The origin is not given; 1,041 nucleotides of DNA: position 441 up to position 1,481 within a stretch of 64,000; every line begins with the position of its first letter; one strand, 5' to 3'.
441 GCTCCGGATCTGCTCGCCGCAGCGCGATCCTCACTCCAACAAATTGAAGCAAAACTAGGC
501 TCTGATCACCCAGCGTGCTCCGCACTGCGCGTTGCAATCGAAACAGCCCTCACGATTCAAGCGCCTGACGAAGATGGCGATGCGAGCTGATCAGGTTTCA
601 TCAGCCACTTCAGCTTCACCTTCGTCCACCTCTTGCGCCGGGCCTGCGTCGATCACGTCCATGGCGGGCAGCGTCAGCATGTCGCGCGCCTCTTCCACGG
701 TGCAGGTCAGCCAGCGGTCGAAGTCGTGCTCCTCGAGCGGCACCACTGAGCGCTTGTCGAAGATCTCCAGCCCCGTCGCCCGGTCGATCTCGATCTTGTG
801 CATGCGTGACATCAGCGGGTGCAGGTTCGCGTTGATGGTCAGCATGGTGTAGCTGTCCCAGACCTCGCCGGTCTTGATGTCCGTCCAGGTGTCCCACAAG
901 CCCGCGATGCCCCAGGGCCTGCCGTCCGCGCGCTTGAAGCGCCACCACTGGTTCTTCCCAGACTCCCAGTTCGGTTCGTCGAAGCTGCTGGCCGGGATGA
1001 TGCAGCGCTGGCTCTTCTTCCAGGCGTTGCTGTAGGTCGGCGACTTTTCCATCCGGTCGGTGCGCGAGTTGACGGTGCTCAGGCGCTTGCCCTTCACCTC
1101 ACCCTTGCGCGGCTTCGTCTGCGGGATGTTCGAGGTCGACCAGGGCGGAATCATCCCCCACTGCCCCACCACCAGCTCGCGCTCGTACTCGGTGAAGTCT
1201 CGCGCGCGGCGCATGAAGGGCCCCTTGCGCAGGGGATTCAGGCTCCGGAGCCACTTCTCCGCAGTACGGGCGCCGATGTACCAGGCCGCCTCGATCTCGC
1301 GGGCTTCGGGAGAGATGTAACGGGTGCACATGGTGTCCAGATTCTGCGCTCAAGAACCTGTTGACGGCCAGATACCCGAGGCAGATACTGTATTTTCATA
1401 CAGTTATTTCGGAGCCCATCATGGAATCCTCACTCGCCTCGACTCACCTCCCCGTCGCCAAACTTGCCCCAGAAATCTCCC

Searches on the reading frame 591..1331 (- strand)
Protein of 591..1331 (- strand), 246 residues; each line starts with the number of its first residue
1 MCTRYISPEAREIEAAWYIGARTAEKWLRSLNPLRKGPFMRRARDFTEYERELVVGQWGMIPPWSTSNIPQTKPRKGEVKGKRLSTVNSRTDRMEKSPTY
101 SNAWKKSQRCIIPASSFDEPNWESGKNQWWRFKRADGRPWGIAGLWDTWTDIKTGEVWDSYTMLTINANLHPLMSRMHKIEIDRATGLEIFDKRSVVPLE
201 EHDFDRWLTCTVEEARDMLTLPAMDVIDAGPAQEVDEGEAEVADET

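Call 78: search_protein_families(library=phrogs, proteins=[window:591-1331:-], max_evalue=0.001)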
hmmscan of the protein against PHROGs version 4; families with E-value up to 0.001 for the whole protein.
window:591-1331:- (246 aa): 1 family
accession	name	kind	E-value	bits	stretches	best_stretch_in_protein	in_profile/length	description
phrog_1599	-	unknown function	2e-37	129.8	1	1-219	1-191/225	-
